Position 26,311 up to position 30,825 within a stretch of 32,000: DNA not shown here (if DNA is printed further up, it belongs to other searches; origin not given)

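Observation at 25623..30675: Candidate defence locus: class-3 lipase plus a 1404-aa Cap4-like nuclease / STAND NTPase protein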

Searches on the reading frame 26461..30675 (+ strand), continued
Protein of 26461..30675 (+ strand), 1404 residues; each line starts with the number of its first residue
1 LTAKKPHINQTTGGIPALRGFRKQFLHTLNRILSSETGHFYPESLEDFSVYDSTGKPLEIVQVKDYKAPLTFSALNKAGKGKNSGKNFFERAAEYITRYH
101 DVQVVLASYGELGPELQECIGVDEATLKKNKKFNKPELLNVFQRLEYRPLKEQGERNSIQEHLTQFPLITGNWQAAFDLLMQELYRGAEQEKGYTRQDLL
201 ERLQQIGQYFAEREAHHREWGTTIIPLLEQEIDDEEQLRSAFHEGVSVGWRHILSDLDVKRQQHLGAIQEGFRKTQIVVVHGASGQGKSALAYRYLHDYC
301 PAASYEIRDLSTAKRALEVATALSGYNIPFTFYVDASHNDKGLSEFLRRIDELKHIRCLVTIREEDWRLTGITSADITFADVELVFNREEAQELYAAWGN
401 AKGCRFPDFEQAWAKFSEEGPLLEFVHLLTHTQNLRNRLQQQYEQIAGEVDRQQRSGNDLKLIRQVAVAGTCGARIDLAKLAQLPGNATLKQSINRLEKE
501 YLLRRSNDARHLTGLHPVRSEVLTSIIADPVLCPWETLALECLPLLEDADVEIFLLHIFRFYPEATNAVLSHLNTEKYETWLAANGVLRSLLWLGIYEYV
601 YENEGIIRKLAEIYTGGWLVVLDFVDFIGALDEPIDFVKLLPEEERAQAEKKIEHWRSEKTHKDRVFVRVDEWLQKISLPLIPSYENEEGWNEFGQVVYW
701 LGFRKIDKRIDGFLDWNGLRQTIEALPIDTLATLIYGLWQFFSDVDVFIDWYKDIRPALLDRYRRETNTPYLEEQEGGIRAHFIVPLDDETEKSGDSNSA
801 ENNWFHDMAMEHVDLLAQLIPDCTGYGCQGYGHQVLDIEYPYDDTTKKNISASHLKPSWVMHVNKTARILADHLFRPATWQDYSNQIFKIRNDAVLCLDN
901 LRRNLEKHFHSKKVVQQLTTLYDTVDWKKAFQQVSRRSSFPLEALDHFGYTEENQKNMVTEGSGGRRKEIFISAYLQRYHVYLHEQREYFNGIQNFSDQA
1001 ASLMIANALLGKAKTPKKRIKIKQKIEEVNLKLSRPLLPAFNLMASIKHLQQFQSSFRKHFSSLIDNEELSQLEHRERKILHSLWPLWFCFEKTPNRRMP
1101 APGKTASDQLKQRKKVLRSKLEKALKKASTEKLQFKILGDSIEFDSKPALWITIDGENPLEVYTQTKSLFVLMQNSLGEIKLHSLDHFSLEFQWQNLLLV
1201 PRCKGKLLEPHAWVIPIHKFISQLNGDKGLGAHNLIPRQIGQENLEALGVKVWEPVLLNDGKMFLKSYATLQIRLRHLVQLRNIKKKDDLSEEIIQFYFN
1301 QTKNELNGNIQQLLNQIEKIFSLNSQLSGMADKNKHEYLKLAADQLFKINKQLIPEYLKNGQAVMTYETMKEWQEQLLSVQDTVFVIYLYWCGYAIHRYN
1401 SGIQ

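Call 18: find_related_loci(query=A2, collection=genome_contigs, flank=10000)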
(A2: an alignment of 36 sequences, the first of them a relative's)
Query A2 (1404 aa) in genome_contigs; peptide patterns used: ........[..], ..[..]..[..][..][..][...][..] (x = any residue, [..] = any of these).
187 stretches matched a pattern; 164 encode a relative of the query (tblastn E <= 1e-3); the best 80 are kept; 80 distinct loci.
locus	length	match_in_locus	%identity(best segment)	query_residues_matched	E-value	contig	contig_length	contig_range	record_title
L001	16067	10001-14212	71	10-1397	0e+0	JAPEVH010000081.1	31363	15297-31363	MAG: Candidatus Electronema sp. isolate KV k127_15740070, whole genome shotgun sequence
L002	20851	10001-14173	71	1-1404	0e+0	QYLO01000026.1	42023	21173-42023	MAG: Candidatus Electrothrix gigas isolate AU1_5 NODE_26_length_42023_cov_86.2254, whole genome shotgun sequence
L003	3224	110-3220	70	1-1034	0e+0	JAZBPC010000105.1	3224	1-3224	MAG: Desulfuromusa sp. isolate bin.403 k117_4009108, whole genome shotgun sequence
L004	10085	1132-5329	69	1-1403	0e+0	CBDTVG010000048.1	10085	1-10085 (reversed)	MAG TPA_asm: uncultured Candidatus Electrothrix sp. isolate SRR7614715_binner13_Refined_5 genome assembly, contig: ERZ23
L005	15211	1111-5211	43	11-1396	0e+0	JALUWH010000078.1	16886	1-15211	MAG: Ghiorsea sp. isolate 131-447_maxbin2_scaf2bin.021 131-447_scaffold_1853_c1, whole genome shotgun sequence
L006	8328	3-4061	45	24-1396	0e+0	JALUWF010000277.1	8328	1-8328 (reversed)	MAG: Mariprofundus sp. isolate 131-447_maxbin2_scaf2bin.013 131-447_scaffold_5109_c1, whole genome shotgun sequence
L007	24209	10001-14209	72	1-1404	0e+0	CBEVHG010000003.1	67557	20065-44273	MAG TPA_asm: Candidatus Electrothrix marina isolate SRR24458087_concoct_48 genome assembly, contig: ERZ26778537.3, whole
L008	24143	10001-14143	32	8-1402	0e+0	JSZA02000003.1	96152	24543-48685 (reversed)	Candidatus Thiomargarita nelsonii isolate Hydrate Ridge NODE_71_length_96153_cov_106.105_ID_141, whole genome shotgun se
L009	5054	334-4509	31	8-1398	0e+0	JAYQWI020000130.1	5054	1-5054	MAG: Candidatus Parabeggiatoa communis isolate WS_Bin1 k141_46618, whole genome shotgun sequence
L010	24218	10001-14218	30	3-1392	0e+0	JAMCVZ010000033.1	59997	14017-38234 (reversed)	MAG: Nitrospirae bacterium isolate FK_Sedi_B_Bin.71 NODE_1196_length_59997_cov_30.5147, whole genome shotgun sequence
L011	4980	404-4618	32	8-1393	0e+0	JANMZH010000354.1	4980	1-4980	MAG: Microcoleus sp. OTE_8_concoct_300 OTE_8_k141_2042395, whole genome shotgun sequence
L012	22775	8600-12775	31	10-1393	0e+0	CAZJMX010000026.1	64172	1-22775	MAG TPA_asm: uncultured Smithella sp. isolate SRP302447_co2_430 genome assembly, contig: NODE_1362_length_64172_cov_18.7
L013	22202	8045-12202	31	12-1390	0e+0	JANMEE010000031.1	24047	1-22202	MAG: Dolichospermum sp. OTE_75_concoct_329_sub OTE_75_k141_504351, whole genome shotgun sequence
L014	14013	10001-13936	32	8-1306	0e+0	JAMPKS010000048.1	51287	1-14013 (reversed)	Microcoleus vaginatus GB1-A2 scaffold_48, whole genome shotgun sequence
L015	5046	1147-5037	32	19-1307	0e+0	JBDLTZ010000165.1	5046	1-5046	MAG: Chloroflexota bacterium isolate lewisrun_2019_sw_WHONDRS-S19S_0014_B_bin.66 scaffold_678788, whole genome shotgun s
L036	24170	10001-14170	30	13-1393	0e+0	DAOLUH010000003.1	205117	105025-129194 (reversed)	MAG TPA_asm: Anaerolineae bacterium isolate AMR_MDS_4610 NODE_25_length_205117_cov_21.302972, whole genome shotgun seque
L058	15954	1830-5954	29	12-1393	6e-157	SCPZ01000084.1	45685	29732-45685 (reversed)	MAG: Methylobacter sp. isolate DP16D_bin.19 DP16D_bin.19-66780, whole genome shotgun sequence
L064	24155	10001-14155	30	11-1390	6e-178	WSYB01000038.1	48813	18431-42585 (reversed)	MAG: Geobacteraceae bacterium isolate X3_MetaBAT.27 scaffold_915, whole genome shotgun sequence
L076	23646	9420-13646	31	8-1404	0e+0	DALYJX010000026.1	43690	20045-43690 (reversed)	MAG TPA_asm: Phormidiaceae cyanobacterium CTOTU46633 NODE_55_length_43690_cov_26.771101, whole genome shotgun sequence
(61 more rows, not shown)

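Call 48: search_protein_families(library=pfam, proteins=[L002:9419-9958:+, L036:14565-17714:+, L058:5972-6994:+, L064:8469-9818:+, P0037], max_evalue=0.001)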
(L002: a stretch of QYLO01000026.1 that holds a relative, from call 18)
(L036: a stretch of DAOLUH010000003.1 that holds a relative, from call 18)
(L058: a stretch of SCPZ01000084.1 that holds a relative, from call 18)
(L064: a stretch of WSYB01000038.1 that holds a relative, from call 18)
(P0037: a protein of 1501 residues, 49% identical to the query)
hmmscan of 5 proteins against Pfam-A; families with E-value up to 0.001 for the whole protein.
L002:9419-9958:+ (180 aa): 1 family
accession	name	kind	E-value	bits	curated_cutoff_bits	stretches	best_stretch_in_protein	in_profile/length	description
PF01885.22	PTS_2-RNA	-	2.1e-53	181.4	26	1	4-170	2-176/177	RNA 2'-phosphotransferase, Tpt1 / KptA family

L036:14565-17714:+ (1050 aa): 22 families
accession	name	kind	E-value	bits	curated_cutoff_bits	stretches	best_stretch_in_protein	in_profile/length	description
PF13424.12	TPR_12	-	1.6e-74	246.5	30.1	8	507-576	5-76/77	Tetratricopeptide repeat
PF13176.12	TPR_7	-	5.9e-54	176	27.9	5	427-461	1-35/36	Tetratricopeptide repeat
PF00515.34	TPR_1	-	1.1e-52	174.2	27.8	4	467-496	3-32/34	Tetratricopeptide repeat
PF13181.12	TPR_8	-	2.1e-49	161.9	25.7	4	506-536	2-32/34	Tetratricopeptide repeat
PF13374.12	TPR_10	-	1.1e-47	159.1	27.5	4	508-538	5-35/42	Tetratricopeptide repeat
PF07719.23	TPR_2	-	1.1e-44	147.3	27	4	467-496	3-32/34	Tetratricopeptide repeat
PF00069.31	Pkinase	-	2.8e-32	112.6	31.7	1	73-348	10-253/263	Protein kinase domain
PF17874.7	TPR_MalT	-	1.1e-25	91.1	45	3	829-1039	28-242/336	MalT-like TPR region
PF07714.23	PK_Tyr_Ser-Thr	-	7.4e-23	81.6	23.1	1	81-346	18-248/258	Protein tyrosine and serine/threonine kinase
PF13428.12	TPR_14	-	5.4e-19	67.2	23.5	0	426-453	2-29/44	Tetratricopeptide repeat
PF13174.12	TPR_6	-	5.6e-19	67.9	26.3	0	426-451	1-26/33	Tetratricopeptide repeat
PF13432.12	TPR_16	-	9.7e-18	64.7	32.7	1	394-454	4-60/65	Tetratricopeptide repeat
PF24885.1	TPR_NPHP3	-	1.5e-15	57.7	100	1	626-707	142-225/239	Nephrocystin-3 TPR domain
PF14938.12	SNAP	-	7e-15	55.7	25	1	852-989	45-176/282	Soluble NSF attachment protein, SNAP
PF10579.15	Rapsyn_N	-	2.7e-13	50.2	23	0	435-498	17-76/80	Rapsyn N-terminal myristoylation and linker region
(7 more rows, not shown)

L058:5972-6994:+ (341 aa): 10 families
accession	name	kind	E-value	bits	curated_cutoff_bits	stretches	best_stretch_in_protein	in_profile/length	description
PF02661.23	Fic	-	4.6e-21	75.9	24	1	112-206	5-93/93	Fic/DOC family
PF13412.12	HTH_24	-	1.4e-09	37.8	21.9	1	281-325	4-48/48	Winged helix-turn-helix DNA-binding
PF12840.13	HTH_20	-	3.4e-07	30.6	27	1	280-325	4-49/51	Helix-turn-helix domain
PF08279.18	HTH_11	-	5.6e-06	26.6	25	1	284-323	4-44/55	HTH domain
PF08220.18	HTH_DeoR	-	5.8e-06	26.4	21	1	284-327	4-47/57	DeoR-like helix-turn-helix domain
PF13404.12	HTH_AsnC-type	-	4.8e-05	23.5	27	1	283-319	6-42/42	AsnC-type helix-turn-helix domain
PF01022.26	HTH_5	-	0.00011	22.4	22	1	283-324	5-45/47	Bacterial regulatory protein, arsR family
PF09339.16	HTH_IclR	-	0.00013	22.1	22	1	283-326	6-50/52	IclR helix-turn-helix domain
PF12802.13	MarR_2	-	0.00022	21.8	27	1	284-326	9-52/61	MarR family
PF01047.28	MarR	-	0.00069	19.9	24.6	0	283-330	6-53/59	MarR family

L064:8469-9818:+ (450 aa): 4 families
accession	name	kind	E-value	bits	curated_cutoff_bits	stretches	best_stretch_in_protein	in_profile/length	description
PF13749.12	HATPase_c_4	-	8.5e-20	71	26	1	284-348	3-68/89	Putative ATP-dependent DNA helicase recG C-terminal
PF04326.19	SLFN_AlbA_2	-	1.5e-18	67.9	25.3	1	9-119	1-117/118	Schlafen, AlbA_2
PF13412.12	HTH_24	-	1.5e-07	31.3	21.9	1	396-437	7-48/48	Winged helix-turn-helix DNA-binding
PF08279.18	HTH_11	-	5.9e-05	23.3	25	1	396-435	4-44/55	HTH domain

P0037 (1501 aa): 3 families
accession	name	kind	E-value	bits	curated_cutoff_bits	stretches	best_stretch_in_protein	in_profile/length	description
PF12770.12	CHAT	-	5.4e-09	36.3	24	1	80-234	82-259/289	CHAT domain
PF25199.1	nSTAND_NTPase5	-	3.9e-05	24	34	1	349-478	2-139/145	Novel STAND NTPase 5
PF20720.3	nSTAND3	-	0.00014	22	27.2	1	371-426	5-58/155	Novel STAND NTPase 3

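Call 53: search_protein_families(library=padloc, alignment_id=A5, max_evalue=1e-10)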
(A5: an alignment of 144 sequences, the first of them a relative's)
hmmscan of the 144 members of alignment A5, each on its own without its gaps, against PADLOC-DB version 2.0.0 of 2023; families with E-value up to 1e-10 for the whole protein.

A. member 1, L034:8120-9388:+ (423 aa): 3 families
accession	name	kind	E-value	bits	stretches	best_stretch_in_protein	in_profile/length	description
PDLC02158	Avs1a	-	9.4e-106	352.3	1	14-397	3-366/392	-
PDLC03854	LmuA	-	7.8e-94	312.6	1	13-410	4-336/345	-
PDLC03805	RTasMBL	-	4.1e-44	149.1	2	266-394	164-295/322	DRT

B. families by the number of members that match (of 144 scanned): 479 families (the first 25 are shown)
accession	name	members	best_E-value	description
PDLC04135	mad3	3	8.6e-28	mads_3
PDLC00271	PtuA1|PtuA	2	4.6e-88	AAA ATPase domain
PDLC01136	RT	2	1.8e-72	RT (reverse transcriptase)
PDLC02913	ATPase_I-A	2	7.4e-70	-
PDLC03194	Specificity_I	2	1.4e-66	Type I specificity subunit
PDLC04783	PDC-M72A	2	4.9e-63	-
PDLC03122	Specificity_I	2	5.8e-58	Type I specificity subunit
PDLC03184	Specificity_I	2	2.8e-53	Type I specificity subunit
PDLC02063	Cas1_IIIb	2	6.7e-50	-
PDLC03963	SoFic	2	2.6e-49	-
PDLC03688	HEase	2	2e-48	homing endonuclease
PDLC03162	Specificity_I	2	1.3e-45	Type I specificity subunit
PDLC03754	RT_UG17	2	3.1e-45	DRT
PDLC03099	Specificity_I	2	3.1e-45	Type I specificity subunit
PDLC03098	Specificity_I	2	2e-44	Type I specificity subunit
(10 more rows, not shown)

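Call 56: search_protein_families(library=padloc, alignment_id=A6, max_evalue=1e-10)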
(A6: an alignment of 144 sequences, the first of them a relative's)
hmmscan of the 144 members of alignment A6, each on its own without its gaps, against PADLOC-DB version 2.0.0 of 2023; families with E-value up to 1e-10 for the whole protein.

A. member 1, L070:20840-23497:- (886 aa): 0 families

B. families by the number of members that match (of 144 scanned): 94 families (the first 25 are shown)
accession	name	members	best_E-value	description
PDLC04134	mad2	5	3.5e-45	mads_2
PDLC02987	caspase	2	2e-16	-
PDLC03031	MTase_I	1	1.6e-244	Type I methyltransferase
PDLC03022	MTase_I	1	4.7e-186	Type I methyltransferase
PDLC03027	MTase_I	1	4e-141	Type I methyltransferase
PDLC03032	MTase_I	1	3.6e-111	Type I methyltransferase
PDLC03028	MTase_I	1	1.4e-83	Type I methyltransferase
PDLC03038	MTase_I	1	2.9e-82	Type I methyltransferase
PDLC03039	MTase_I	1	1.8e-78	Type I methyltransferase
PDLC04831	PDC-S02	1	9.7e-72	-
PDLC03973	UzuA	1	2e-66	-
PDLC04795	PDC-S02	1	1.6e-65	-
PDLC03019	MTase_I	1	3e-61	Type I methyltransferase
PDLC04826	PDC-S02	1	4.1e-61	-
PDLC03029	MTase_I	1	2.4e-58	Type I methyltransferase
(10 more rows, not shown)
